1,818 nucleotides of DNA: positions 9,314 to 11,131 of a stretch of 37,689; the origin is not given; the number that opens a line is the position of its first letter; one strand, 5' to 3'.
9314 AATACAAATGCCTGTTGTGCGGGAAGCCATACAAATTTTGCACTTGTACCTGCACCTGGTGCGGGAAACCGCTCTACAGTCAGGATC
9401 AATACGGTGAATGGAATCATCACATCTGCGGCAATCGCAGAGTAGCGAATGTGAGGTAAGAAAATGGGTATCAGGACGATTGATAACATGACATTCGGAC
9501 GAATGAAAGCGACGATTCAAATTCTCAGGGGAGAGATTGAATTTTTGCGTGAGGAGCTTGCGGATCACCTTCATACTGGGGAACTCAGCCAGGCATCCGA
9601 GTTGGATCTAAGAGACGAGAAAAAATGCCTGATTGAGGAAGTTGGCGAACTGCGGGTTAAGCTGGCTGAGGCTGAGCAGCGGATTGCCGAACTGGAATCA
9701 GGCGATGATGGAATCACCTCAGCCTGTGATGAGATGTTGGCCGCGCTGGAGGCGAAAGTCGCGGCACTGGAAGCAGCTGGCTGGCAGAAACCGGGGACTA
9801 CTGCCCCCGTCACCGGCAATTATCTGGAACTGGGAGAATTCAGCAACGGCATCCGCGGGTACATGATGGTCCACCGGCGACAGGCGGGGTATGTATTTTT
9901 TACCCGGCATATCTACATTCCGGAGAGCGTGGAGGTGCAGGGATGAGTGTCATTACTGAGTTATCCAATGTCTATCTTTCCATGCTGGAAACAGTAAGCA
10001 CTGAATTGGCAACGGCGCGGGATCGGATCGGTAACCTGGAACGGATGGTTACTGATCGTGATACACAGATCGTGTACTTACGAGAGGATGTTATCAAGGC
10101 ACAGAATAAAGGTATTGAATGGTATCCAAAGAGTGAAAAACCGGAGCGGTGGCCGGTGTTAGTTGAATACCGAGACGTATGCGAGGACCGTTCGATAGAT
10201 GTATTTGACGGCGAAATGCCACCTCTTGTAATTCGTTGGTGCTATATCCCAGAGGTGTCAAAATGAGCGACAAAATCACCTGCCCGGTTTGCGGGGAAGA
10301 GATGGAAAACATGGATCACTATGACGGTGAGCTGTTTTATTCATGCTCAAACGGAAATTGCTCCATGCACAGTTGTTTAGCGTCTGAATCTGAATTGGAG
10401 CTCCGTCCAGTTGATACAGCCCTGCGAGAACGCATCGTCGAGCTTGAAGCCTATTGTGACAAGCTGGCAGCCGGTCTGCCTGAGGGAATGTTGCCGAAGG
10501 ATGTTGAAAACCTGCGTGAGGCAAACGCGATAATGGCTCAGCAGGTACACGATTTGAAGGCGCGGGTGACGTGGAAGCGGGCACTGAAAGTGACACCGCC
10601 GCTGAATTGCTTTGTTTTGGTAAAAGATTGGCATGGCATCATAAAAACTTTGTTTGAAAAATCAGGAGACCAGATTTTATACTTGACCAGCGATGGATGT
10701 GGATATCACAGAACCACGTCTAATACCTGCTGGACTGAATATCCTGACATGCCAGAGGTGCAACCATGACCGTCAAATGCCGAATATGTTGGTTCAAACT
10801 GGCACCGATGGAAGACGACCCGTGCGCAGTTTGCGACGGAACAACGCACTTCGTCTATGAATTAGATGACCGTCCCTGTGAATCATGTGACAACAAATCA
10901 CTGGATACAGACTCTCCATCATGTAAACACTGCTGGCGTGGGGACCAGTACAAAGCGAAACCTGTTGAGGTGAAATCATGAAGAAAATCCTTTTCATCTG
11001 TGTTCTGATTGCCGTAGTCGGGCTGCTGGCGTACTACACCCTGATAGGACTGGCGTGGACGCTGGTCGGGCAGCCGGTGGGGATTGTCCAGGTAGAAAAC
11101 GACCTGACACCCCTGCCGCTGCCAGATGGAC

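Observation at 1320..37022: Dispersed quasi-palindrome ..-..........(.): at least 17 exact 9-mer copies across genes and intergenic regions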

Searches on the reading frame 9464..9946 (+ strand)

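Call 44: search_protein_families(library=phrogs, max_evalue=0.01, proteins=[window:9464-9946:+])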
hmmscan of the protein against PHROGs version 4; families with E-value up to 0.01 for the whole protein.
window:9464-9946:+ (160 aa): 2 families
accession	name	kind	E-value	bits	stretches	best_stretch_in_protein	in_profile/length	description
phrog_250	-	unknown function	1.2e-05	25.8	1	55-109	147-192/367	-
phrog_8369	-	other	0.00051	21.2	1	13-74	61-115/192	hol-like chemotaxis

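Call 45: search_protein_families(library=pfam, max_evalue=0.1, proteins=[window:9464-9946:+])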
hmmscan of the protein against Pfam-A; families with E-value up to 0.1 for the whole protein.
window:9464-9946:+ (160 aa): 6 families
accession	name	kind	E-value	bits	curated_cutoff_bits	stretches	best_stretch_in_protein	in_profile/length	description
PF07798.16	CCDC90-like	-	0.011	16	33.5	1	6-75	69-136/175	Coiled-coil domain-containing protein 90-like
PF14915.12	CCDC144C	-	0.014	14.5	35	1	27-105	431-515/534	CCDC144C protein coiled-coil region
PF19220.6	Rod_CreS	-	0.021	14.3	100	1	13-105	214-302/359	Crescentin, rod domain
PF07544.18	Med9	-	0.023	15.2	26.9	1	50-100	18-64/80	RNA polymerase II transcription mediator complex subunit 9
PF22552.1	TY-Chap3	-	0.037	15.2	27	1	29-113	7-81/117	T3SS (YopN, CesT) and YbjN peptide-binding chaperone 3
PF14168.11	YjzC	-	0.096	13.5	25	0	109-135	8-34/55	YjzC-like protein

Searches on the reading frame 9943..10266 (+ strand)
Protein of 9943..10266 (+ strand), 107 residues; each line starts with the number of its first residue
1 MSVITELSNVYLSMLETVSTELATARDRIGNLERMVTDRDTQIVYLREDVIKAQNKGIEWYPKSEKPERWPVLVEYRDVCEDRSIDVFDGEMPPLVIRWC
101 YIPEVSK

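Call 44: search_protein_families(library=phrogs, max_evalue=0.01, proteins=[window:9943-10266:+])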
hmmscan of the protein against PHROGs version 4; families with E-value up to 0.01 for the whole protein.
window:9943-10266:+ (107 aa): 0 families

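Call 45: search_protein_families(library=pfam, max_evalue=0.1, proteins=[window:9943-10266:+])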
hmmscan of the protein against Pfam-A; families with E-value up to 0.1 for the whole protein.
window:9943-10266:+ (107 aa): 1 family
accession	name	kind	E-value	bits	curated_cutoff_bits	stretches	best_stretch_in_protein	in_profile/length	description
PF09036.15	Bcr-Abl_Oligo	-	0.078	13.4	23.1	1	11-53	22-64/73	Bcr-Abl oncoprotein oligomerisation domain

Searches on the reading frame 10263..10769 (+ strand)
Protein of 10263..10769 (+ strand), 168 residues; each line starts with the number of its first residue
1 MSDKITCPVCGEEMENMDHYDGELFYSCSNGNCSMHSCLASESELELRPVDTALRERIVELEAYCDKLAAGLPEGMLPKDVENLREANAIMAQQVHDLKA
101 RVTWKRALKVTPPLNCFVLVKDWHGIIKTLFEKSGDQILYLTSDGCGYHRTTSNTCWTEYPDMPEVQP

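Call 44: search_protein_families(library=phrogs, max_evalue=0.01, proteins=[window:10263-10769:+])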
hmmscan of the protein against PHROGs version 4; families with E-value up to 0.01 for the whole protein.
window:10263-10769:+ (168 aa): 0 families

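Call 45: search_protein_families(library=pfam, max_evalue=0.1, proteins=[window:10263-10769:+])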
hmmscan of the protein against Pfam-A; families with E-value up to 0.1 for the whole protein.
window:10263-10769:+ (168 aa): 2 families
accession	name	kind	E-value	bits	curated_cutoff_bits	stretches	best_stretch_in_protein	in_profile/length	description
PF13453.11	Zn_ribbon_TFIIB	-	0.0038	17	22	1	6-29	1-23/41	Transcription factor zinc-finger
PF01396.24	Zn_ribbon_Top1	-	0.025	14.8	32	1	5-33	2-30/39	Topoisomerase DNA binding C4 zinc finger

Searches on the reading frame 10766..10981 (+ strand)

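Call 44: search_protein_families(library=phrogs, max_evalue=0.01, proteins=[window:10766-10981:+])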
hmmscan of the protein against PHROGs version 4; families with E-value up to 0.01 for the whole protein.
window:10766-10981:+ (71 aa): 0 families

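Call 45: search_protein_families(library=pfam, max_evalue=0.1, proteins=[window:10766-10981:+])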
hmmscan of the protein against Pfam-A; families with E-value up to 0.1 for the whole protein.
window:10766-10981:+ (71 aa): 1 family
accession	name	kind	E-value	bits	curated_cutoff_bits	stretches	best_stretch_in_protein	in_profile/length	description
PF18912.6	DZR_2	-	0.037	14.3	27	0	38-58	10-29/56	Double zinc ribbon domain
